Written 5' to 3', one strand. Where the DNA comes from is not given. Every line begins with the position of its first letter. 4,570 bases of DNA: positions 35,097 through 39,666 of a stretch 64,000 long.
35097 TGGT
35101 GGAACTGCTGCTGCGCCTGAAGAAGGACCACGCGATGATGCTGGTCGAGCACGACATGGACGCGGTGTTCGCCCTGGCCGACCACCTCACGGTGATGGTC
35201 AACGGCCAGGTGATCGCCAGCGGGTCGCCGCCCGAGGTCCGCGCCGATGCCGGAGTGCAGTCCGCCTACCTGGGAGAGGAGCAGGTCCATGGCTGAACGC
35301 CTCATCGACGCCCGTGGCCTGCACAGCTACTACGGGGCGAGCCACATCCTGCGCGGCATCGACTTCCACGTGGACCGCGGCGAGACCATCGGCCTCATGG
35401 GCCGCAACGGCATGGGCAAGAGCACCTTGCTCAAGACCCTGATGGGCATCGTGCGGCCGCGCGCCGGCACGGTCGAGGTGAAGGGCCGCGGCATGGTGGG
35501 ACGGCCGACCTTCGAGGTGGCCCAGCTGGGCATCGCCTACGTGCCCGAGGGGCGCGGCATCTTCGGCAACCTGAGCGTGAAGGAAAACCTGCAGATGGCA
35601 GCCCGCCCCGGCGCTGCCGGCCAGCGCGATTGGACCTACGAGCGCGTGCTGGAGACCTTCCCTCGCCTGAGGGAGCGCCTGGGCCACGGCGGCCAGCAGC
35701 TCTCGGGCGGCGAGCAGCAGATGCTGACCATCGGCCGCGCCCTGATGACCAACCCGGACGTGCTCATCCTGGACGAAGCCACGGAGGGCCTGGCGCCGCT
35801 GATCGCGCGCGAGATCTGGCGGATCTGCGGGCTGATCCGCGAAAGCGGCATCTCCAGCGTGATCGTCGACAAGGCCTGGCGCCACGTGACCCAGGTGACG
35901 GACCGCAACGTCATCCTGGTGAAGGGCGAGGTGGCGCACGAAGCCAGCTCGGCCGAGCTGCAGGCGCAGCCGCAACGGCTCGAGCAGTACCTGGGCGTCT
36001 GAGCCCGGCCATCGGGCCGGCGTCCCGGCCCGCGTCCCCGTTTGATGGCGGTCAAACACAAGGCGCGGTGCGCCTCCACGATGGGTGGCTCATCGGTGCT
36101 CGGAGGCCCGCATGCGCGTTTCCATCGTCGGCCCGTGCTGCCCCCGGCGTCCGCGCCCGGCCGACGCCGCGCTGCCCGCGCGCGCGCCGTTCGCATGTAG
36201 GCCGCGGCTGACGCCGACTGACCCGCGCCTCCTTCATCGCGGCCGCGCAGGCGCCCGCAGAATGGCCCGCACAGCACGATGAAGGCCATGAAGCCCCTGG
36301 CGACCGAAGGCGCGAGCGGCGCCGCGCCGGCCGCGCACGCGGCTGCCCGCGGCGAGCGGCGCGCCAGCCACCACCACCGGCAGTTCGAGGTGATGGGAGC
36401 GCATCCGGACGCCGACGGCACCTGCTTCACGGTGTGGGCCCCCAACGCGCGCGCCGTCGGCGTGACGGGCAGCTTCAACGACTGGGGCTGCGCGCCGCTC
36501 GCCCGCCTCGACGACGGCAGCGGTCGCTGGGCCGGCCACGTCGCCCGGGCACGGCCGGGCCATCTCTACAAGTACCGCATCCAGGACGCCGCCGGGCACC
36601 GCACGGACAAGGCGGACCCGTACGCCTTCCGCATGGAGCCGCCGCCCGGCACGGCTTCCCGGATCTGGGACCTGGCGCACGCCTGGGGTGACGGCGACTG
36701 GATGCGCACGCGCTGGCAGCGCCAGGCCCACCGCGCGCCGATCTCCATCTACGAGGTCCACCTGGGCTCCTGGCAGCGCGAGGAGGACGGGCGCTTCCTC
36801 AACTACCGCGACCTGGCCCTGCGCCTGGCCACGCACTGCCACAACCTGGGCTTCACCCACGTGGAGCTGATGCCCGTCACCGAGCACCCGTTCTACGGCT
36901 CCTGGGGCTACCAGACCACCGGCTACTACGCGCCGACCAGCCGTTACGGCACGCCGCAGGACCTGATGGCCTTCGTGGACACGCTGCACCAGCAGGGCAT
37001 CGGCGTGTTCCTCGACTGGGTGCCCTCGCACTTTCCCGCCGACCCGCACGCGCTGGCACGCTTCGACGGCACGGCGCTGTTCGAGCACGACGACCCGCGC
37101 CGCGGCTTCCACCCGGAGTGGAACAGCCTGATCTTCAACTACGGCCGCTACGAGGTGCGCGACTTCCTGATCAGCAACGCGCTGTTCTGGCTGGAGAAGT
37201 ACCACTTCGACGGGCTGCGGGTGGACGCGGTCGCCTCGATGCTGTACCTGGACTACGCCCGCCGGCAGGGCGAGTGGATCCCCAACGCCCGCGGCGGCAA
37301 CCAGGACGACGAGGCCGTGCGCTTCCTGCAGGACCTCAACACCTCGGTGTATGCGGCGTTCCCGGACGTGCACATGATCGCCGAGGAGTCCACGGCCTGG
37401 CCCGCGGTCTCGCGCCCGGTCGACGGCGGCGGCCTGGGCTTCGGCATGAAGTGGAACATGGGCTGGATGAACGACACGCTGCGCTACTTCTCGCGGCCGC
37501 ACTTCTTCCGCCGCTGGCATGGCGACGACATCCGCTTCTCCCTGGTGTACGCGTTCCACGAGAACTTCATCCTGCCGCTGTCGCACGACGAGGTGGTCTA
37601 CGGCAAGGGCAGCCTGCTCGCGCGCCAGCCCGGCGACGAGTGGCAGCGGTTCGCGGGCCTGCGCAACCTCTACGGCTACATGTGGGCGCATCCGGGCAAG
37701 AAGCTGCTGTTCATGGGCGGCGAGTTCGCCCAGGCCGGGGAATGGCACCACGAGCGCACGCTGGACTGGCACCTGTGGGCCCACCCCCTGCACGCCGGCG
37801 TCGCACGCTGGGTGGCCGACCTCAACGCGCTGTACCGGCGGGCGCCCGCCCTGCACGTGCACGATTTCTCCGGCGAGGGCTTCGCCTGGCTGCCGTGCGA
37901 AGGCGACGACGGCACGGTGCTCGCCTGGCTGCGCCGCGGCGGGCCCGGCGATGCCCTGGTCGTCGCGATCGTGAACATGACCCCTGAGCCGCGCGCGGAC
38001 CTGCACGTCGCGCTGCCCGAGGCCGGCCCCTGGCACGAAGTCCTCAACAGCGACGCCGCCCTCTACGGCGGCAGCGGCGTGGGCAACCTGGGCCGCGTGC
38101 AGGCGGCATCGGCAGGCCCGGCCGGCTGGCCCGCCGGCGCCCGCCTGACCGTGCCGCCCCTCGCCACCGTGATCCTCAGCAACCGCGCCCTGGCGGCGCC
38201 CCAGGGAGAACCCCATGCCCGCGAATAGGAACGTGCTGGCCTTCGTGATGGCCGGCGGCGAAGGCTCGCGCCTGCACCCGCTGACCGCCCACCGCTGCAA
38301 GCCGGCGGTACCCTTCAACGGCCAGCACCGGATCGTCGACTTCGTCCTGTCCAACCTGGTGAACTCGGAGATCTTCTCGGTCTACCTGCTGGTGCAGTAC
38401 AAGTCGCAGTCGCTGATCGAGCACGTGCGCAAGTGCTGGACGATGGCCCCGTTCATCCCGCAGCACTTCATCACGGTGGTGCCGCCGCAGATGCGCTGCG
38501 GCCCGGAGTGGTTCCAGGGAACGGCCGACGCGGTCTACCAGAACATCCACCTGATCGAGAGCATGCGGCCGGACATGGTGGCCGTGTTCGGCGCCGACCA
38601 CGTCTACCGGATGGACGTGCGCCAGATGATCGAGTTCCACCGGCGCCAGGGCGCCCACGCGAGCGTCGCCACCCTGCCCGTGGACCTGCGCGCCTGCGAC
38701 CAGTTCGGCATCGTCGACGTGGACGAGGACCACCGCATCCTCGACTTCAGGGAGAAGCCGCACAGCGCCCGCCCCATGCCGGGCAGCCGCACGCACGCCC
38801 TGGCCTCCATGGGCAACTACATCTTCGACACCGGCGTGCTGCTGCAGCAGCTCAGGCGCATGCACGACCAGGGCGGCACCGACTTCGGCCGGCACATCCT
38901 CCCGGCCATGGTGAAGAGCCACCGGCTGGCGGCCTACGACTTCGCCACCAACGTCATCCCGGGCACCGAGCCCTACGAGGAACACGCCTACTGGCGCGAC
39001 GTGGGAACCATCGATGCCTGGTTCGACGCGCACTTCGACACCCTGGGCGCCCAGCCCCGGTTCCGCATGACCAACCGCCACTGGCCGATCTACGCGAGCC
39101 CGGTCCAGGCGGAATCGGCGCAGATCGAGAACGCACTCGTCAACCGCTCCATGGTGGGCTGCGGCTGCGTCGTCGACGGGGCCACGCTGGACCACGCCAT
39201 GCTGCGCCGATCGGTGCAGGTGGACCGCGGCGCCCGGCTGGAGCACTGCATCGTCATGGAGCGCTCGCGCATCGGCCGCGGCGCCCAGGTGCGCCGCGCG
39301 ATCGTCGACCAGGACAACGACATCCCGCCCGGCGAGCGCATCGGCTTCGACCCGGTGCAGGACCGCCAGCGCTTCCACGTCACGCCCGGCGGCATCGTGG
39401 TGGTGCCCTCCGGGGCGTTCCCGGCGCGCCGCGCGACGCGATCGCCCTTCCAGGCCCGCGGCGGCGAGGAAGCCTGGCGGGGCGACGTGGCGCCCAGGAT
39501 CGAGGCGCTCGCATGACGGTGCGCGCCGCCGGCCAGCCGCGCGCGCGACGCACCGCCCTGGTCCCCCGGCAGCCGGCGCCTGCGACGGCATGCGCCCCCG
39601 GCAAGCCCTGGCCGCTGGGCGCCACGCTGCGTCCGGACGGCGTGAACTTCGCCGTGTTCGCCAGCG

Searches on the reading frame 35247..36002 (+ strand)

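Call 23: search_protein_families(library=pfam, proteins=[window:35247-36002:+], max_evalue=0.00001)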
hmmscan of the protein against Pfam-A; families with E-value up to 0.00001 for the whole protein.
window:35247-36002:+ (251 aa): 1 family
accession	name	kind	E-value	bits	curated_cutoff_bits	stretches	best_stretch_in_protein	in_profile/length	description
PF00005.33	ABC_tran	-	1.9e-31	110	25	1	35-179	1-136/137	ABC transporter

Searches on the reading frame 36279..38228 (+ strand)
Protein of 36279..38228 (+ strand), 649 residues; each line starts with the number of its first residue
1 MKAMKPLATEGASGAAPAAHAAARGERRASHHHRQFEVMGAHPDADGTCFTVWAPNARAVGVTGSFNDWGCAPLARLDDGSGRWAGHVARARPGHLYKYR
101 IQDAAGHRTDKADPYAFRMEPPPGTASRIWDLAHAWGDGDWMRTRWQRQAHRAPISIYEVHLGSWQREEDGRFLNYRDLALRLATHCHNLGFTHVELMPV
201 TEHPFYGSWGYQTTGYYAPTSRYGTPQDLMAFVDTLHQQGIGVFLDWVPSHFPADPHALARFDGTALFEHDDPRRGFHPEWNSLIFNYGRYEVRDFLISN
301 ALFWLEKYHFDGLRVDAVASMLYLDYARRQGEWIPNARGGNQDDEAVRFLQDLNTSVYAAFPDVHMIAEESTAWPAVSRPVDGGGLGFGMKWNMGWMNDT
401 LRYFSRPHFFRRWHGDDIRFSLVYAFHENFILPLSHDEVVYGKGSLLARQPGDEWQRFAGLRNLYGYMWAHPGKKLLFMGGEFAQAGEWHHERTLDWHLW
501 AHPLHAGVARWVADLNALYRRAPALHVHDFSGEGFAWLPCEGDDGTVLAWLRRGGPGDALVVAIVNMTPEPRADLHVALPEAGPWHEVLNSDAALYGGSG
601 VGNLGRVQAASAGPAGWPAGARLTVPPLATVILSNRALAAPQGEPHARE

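Call 23: search_protein_families(library=pfam, proteins=[window:36279-38228:+], max_evalue=0.00001)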
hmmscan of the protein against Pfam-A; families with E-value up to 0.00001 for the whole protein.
window:36279-38228:+ (649 aa): 4 families
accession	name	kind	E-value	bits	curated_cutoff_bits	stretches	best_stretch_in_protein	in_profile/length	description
PF02806.24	Alpha-amylase_C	-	1.3e-18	67.5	21.2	1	537-634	1-93/95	Alpha amylase, C-terminal all-beta domain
PF02922.24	CBM_48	-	3.3e-17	63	22.4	1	39-116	2-83/83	Carbohydrate-binding module 48 (Isoamylase N-terminal domain)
PF00128.31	Alpha-amylase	-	2.7e-13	50.4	22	1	188-253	29-93/446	Alpha amylase, catalytic domain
PF22019.2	GlgB_N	-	2.5e-06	27.9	27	1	30-115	11-94/94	alpha-1,4-glucan branching enzyme GlgB, N-terminal domain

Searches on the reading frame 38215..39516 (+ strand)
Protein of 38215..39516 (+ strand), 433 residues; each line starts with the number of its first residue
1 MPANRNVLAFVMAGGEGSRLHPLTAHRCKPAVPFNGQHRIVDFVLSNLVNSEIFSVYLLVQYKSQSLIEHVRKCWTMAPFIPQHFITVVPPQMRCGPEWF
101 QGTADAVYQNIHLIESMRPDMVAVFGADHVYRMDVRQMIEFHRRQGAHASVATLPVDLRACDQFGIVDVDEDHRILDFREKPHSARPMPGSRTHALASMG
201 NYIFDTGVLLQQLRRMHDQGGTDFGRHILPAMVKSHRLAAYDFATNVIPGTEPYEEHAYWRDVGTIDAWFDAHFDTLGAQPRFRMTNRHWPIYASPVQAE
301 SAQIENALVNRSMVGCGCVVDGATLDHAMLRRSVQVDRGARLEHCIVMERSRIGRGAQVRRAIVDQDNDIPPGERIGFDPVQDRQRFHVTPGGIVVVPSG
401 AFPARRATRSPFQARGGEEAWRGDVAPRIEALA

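Call 23: search_protein_families(library=pfam, proteins=[window:38215-39516:+], max_evalue=0.00001)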
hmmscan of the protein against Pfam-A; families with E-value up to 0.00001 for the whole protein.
window:38215-39516:+ (433 aa): 4 families
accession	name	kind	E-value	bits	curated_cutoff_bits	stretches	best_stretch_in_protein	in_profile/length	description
PF00483.29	NTP_transferase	-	1.3e-50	172.7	21.2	1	9-275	2-241/245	Nucleotidyl transferase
PF24894.1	Hexapep_GlmU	-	8.8e-28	96.9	23.3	1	305-397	12-104/104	GlmU-like, C-terminal hexapeptide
PF25247.1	LbH_GLGC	-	4.8e-07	30.2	27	0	302-348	6-52/135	GLGC left-handed parallel beta-helix domain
PF25084.1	LbH_EIF2B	-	7.2e-06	26.4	54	0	305-364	32-93/105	EIF2B subunit epsilon LbH domain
